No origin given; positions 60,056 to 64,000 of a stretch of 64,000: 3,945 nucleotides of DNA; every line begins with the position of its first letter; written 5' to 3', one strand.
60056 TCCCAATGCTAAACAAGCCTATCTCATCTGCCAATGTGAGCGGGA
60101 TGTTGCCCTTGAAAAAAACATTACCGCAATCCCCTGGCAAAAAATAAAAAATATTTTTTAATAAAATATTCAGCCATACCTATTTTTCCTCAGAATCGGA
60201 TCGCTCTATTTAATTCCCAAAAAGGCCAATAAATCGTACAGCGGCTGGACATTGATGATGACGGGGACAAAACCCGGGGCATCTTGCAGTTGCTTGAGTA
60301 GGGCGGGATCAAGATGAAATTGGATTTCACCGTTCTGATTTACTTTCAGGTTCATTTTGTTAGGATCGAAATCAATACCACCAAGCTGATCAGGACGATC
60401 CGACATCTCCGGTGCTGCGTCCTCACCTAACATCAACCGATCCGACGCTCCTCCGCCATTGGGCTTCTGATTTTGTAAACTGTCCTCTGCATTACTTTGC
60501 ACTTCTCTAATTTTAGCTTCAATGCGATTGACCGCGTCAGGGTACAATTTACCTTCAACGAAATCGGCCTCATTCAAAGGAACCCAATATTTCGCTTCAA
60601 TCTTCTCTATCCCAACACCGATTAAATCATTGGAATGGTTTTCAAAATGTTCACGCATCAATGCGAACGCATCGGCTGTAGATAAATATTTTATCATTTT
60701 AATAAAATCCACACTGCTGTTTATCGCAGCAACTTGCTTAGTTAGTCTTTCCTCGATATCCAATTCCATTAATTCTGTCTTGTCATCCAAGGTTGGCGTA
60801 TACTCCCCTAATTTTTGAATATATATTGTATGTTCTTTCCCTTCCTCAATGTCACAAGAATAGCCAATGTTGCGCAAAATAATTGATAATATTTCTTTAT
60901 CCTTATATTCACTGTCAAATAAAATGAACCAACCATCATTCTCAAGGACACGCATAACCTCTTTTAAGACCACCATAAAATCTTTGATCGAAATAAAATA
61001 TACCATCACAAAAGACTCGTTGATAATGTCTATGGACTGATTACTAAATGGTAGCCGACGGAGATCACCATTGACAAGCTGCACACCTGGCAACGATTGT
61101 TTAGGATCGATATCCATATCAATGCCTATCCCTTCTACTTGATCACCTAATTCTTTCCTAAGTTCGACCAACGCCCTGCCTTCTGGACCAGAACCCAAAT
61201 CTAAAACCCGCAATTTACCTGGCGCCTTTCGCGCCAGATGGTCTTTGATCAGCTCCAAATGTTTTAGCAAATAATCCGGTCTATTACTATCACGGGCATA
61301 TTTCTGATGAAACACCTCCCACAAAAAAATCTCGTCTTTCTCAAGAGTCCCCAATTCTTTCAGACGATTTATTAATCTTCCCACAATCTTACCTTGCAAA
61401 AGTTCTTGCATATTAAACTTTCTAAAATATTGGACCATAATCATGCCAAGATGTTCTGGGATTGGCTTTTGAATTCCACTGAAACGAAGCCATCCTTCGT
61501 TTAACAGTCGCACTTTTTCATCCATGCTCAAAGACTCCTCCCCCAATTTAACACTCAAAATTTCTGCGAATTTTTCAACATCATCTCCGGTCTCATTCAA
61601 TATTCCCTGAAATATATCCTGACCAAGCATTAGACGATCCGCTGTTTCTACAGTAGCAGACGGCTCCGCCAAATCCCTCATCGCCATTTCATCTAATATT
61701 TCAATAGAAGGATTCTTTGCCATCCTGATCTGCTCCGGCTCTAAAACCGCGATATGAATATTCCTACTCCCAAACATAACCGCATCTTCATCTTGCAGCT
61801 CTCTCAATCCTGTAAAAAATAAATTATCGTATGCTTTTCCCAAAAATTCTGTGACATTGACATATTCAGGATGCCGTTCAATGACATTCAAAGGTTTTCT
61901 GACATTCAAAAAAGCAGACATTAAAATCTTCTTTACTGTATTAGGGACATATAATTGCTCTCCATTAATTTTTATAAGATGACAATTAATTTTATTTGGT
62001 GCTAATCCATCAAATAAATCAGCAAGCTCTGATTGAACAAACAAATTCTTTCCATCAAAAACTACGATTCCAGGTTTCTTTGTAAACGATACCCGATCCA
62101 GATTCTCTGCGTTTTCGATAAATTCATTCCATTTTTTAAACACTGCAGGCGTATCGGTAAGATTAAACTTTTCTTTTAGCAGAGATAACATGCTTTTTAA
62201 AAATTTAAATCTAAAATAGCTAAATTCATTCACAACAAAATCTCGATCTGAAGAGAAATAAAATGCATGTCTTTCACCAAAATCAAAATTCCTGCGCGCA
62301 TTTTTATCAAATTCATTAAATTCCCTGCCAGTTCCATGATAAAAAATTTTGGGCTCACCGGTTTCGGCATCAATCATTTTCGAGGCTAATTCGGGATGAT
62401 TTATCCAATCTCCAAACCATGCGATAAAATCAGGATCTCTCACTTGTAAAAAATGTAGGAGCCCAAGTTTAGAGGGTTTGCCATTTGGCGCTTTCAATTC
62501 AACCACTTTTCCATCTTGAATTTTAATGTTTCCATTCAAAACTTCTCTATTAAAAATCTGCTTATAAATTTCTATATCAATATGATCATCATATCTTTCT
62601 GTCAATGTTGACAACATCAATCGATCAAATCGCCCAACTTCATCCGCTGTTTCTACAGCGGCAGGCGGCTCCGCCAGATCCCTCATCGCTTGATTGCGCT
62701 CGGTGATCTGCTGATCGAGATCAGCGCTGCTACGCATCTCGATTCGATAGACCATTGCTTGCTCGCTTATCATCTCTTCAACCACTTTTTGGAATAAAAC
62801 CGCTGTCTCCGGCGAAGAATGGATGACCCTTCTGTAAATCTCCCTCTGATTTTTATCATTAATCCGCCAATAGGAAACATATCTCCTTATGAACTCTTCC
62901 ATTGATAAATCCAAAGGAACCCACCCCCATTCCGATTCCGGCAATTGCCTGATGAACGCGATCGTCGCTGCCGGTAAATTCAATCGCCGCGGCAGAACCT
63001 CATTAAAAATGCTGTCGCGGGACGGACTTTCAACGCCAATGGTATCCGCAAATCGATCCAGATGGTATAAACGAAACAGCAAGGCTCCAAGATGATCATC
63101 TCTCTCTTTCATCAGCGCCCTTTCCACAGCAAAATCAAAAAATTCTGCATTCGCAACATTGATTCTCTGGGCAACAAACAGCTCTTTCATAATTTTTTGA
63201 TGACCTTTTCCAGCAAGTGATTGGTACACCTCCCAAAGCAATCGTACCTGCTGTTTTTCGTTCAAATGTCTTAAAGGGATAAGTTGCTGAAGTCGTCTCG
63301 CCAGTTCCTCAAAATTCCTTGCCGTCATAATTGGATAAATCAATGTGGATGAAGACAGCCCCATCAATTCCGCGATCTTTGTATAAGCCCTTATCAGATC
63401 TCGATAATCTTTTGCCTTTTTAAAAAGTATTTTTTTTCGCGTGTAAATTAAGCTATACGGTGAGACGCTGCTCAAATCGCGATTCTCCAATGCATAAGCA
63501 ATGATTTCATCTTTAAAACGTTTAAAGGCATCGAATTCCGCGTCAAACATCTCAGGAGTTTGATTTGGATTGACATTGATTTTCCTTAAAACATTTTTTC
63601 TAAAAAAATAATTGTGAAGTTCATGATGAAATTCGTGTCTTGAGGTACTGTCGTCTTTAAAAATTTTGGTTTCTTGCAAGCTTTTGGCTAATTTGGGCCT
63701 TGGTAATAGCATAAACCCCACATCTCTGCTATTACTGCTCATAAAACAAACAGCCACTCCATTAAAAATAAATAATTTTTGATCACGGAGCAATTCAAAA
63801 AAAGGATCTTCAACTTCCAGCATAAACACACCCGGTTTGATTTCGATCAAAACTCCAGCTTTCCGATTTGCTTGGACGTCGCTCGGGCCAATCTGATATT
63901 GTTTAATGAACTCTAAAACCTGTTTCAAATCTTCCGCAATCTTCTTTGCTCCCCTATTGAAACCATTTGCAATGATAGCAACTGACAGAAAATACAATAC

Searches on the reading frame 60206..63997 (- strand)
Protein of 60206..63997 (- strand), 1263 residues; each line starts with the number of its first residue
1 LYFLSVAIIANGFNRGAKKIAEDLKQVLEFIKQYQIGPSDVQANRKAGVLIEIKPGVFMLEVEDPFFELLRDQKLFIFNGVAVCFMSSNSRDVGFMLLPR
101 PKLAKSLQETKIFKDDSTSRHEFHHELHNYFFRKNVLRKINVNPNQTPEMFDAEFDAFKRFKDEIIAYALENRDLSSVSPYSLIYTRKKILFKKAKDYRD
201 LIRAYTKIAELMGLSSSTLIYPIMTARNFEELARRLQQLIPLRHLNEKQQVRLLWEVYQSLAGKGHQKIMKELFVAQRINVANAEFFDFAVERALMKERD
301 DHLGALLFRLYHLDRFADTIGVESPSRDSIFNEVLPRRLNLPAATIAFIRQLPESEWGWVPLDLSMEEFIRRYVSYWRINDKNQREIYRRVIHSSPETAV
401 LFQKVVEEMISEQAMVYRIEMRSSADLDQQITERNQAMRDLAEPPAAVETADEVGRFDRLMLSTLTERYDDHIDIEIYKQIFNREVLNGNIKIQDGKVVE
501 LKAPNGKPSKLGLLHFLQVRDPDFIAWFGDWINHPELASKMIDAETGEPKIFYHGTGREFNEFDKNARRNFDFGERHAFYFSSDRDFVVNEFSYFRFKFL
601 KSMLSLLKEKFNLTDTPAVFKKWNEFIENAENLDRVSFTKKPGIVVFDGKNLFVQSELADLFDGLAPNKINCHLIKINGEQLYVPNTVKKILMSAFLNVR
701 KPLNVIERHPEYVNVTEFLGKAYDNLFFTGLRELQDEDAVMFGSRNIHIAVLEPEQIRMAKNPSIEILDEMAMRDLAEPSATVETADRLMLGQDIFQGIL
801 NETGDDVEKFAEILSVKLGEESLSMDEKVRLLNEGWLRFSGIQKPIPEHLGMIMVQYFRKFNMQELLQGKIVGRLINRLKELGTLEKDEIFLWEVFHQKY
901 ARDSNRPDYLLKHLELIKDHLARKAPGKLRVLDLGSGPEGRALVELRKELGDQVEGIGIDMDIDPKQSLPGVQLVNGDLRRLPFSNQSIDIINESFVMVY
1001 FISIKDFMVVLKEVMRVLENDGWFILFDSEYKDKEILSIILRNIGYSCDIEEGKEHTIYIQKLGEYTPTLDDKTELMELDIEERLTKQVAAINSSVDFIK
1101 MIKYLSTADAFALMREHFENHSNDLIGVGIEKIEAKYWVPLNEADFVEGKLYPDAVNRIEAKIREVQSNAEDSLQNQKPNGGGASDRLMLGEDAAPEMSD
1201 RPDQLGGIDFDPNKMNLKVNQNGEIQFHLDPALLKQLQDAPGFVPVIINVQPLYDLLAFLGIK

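Call 5: search_protein_families(library=pfam, proteins=[window:60206-63997:-], max_evalue=0.01)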
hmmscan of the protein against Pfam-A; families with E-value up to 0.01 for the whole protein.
window:60206-63997:- (1263 aa): 5 families
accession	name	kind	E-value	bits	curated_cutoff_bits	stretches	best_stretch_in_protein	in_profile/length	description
PF18760.7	ART-PolyVal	-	1.6e-10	42.3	31.2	1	545-593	2-45/140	ADP-Ribosyltransferase in polyvalent proteins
PF08241.18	Methyltransf_11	-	2.9e-08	34.7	21.2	1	932-1026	1-95/95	Methyltransferase domain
PF13649.12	Methyltransf_25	-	3.6e-07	31.2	27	1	931-1022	1-97/97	Methyltransferase domain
PF13847.12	Methyltransf_31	-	8.7e-06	25.9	27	1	928-1030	4-113/145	Methyltransferase domain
PF05148.21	Methyltransf_8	-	0.00028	21.3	27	1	887-1057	35-189/219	Hypothetical methyltransferase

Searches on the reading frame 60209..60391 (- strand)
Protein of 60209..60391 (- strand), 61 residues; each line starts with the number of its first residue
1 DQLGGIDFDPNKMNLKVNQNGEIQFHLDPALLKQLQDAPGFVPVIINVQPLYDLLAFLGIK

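Call 18: find_related_loci(query=A2, collection=genome_contigs, flank=10000)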
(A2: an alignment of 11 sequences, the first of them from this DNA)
Query A2 (61 aa) in genome_contigs; peptide patterns used: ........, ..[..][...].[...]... (x = any residue, [..] = any of these).
599 stretches matched a pattern (row limit reached: there are more); 155 encode a relative of the query (tblastn E <= 1e-3); the best 80 are kept; 79 distinct loci.
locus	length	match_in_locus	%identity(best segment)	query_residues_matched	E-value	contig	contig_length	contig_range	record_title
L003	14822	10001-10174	69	4-60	9e-23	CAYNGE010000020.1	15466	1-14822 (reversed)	MAG TPA_asm: uncultured Planctomycetales bacterium isolate binchicken_co162_605 genome assembly, contig: NODE_8955_lengt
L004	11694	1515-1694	67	2-60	7e-23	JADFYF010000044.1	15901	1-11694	MAG: Candidatus Omnitrophota bacterium isolate nDJH6bin18 nDJH6_bin18_NODE_44_length_15901_cov_1.914606, whole genome sh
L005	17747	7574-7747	71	4-60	1e-22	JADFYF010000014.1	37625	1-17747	MAG: Candidatus Omnitrophota bacterium isolate nDJH6bin18 nDJH6_bin18_NODE_14_length_37625_cov_3.961497, whole genome sh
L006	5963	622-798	64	4-61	3e-22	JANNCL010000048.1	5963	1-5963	MAG: Candidatus Omnitrophota bacterium isolate OTE_78_metabat_191 OTE_78_k141_979005, whole genome shotgun sequence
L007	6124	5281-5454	67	4-60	5e-22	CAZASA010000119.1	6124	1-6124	MAG TPA_asm: uncultured Planctomycetales bacterium isolate binchicken_co241_31 genome assembly, contig: NODE_14428_lengt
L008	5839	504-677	64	4-60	8e-22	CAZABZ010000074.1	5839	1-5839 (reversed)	MAG TPA_asm: uncultured Planctomycetales bacterium isolate binchicken_co3_599 genome assembly, contig: NODE_44926_length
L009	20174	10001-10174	66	4-60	2e-21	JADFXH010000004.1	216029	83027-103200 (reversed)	MAG: Candidatus Omnitrophota bacterium isolate nDJH13bin20 nDJH13_bin20_NODE_4_length_216029_cov_9.374494, whole genome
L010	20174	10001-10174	69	4-60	3e-21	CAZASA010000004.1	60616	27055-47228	MAG TPA_asm: uncultured Planctomycetales bacterium isolate binchicken_co241_31 genome assembly, contig: NODE_460_length_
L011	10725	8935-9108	64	4-60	2e-21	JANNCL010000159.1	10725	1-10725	MAG: Candidatus Omnitrophota bacterium isolate OTE_78_metabat_191 OTE_78_k141_1844235, whole genome shotgun sequence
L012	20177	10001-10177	64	4-61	3e-21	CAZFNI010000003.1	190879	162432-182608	MAG TPA_asm: uncultured Planctomycetales bacterium isolate SRP342105_co1_465 genome assembly, contig: NODE_73_length_190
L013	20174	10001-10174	66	4-60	2e-21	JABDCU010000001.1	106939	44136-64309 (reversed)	MAG: Candidatus Omnitrophota bacterium isolate BWMinControl_Nextera19_MAG3 3300020833.a:Ga0206995_1001, whole genome sho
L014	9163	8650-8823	64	4-60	5e-21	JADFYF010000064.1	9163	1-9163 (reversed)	MAG: Candidatus Omnitrophota bacterium isolate nDJH6bin18 nDJH6_bin18_NODE_64_length_9163_cov_1.828685, whole genome sho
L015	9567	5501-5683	61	1-60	5e-21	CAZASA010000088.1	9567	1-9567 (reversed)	MAG TPA_asm: uncultured Planctomycetales bacterium isolate binchicken_co241_31 genome assembly, contig: NODE_7414_length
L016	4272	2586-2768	62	2-61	7e-21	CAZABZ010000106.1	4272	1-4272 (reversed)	MAG TPA_asm: uncultured Planctomycetales bacterium isolate binchicken_co3_599 genome assembly, contig: NODE_68915_length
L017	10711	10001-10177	64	4-61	7e-21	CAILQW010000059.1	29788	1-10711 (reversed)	MAG: Candidatus Omnitrophica bacterium isolate AM4_bin-704 genome assembly, contig: bin-704:59/67, whole genome shotgun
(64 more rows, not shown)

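Call 69: predict_structure(alignment_id=A2)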
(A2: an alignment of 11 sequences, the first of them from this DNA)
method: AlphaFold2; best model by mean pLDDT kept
length: 61 residues; sequences in the alignment: 11
mean_pLDDT: 76.4   pTM: 0.38
mean pLDDT of the five models: 76.4, 70.4, 69.1, 68.4, 67.7
residues with pLDDT >= 90: 0; 70-90: 52; 50-70: 8; < 50: 1
segments of 3 or more residues with pLDDT < 50: none
pLDDT, mean of each block of 10 residues (from residue 1): 64 78 79 82 74 83 70
secondary structure, 60 per line:
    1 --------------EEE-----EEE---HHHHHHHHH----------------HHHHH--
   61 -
elements in order: E15-17 E23-25 H29-37 H54-58

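Call 76: search_protein_representatives(alignment_id=A2)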
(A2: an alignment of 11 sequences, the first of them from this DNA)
Query: 11 sequences, 71 profile positions. Proteins with E-value up to 0.001 (for the whole library): 4320; up to 1e-10: 1620; up to 1e-30: 0. The best 150 are listed.
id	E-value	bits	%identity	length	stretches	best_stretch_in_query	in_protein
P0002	1.5e-30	121.1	-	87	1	4-68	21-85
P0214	5.2e-30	119.4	-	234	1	5-70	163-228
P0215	8.3e-30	118.8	-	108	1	6-69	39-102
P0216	1.2e-29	118.2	-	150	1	8-69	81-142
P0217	2.2e-29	117.4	-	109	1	6-69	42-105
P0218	3.0e-29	117.0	-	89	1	6-69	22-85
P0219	5.2e-29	116.2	-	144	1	5-70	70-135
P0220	5.6e-29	116.1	-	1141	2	5-68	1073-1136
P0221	7.6e-29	115.7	-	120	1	3-69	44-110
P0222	8.3e-29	115.5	-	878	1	7-70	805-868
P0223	9.2e-29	115.4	-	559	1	6-69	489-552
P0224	9.9e-29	115.3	-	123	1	4-69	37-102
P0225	1.1e-28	115.2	-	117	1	5-66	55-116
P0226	1.4e-28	114.9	-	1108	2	7-70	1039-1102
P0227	1.5e-28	114.8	-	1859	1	5-70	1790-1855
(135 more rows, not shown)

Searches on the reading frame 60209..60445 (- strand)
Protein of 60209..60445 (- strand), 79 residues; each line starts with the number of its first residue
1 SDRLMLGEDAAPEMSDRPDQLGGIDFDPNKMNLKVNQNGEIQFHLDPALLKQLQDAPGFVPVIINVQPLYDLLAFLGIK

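Call 12: find_homologous_proteins(query=window:60209-60445:-, max_evalue=0.001)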
Query seq(79 aa) (79 aa): 8 proteins with E <= 0.001 among 9 candidates.
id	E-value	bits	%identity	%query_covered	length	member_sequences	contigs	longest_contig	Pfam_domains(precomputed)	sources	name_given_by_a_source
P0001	1.7e-14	72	59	82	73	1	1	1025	-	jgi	jgi:hypothetical protein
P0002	8.7e-14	69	66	72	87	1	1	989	-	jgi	jgi:hypothetical protein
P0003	1.0e-13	69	62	72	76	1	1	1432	-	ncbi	-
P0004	1.9e-13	68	68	70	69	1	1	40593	-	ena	-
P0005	5.0e-13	67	56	80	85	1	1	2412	-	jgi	-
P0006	1.2e-11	63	51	77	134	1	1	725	-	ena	-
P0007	1.6e-10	59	70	54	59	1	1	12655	-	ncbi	-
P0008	5.0e-10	57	53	77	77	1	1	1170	-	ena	-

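Call 14: find_encoding_contigs(protein=P0004, flank=10000, max_places=6)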
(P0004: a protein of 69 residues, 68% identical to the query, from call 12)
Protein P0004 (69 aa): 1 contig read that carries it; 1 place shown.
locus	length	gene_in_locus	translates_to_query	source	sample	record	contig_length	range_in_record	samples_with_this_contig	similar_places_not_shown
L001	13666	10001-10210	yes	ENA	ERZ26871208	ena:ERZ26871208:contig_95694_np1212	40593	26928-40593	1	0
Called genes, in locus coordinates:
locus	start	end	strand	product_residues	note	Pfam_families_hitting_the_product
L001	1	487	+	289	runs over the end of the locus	PF21687:T2SSK_1st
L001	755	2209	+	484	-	PF11104:PilM_2, PF05137:PilN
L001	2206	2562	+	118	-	-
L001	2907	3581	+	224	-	PF13174:TPR_6 (faint), PF25062:ARM_TT21_N, PF13424:TPR_12 (weak), PF14559:TPR_19 (weak), PF23914:TPR_CcmH_CycH (weak), PF00515:TPR_1, PF07719:TPR_2, PF13181:TPR_8, +7 more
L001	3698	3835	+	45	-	-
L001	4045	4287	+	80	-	PF01738:DLH, PF00561:Abhydrolase_1 (weak)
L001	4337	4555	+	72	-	PF01738:DLH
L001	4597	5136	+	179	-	-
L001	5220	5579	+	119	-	-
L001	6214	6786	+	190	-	-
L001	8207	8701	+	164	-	-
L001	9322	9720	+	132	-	-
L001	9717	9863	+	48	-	-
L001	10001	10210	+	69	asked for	-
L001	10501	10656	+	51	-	-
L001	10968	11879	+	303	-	-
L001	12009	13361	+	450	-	-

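Call 15: find_encoding_contigs(protein=P0007, flank=10000, max_places=6)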
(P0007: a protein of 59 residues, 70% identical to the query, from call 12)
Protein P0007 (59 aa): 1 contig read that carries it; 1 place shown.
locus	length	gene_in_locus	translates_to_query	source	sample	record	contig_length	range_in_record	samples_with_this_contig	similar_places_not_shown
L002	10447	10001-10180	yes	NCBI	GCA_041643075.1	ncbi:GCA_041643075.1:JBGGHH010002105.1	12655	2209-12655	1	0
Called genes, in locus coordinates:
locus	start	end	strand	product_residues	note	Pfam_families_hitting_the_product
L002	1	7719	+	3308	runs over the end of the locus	?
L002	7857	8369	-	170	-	PF00583:Acetyltransf_1, PF13673:Acetyltransf_10, PF13508:Acetyltransf_7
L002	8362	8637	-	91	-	PF08681:TacA1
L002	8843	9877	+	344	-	-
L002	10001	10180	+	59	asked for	-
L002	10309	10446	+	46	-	?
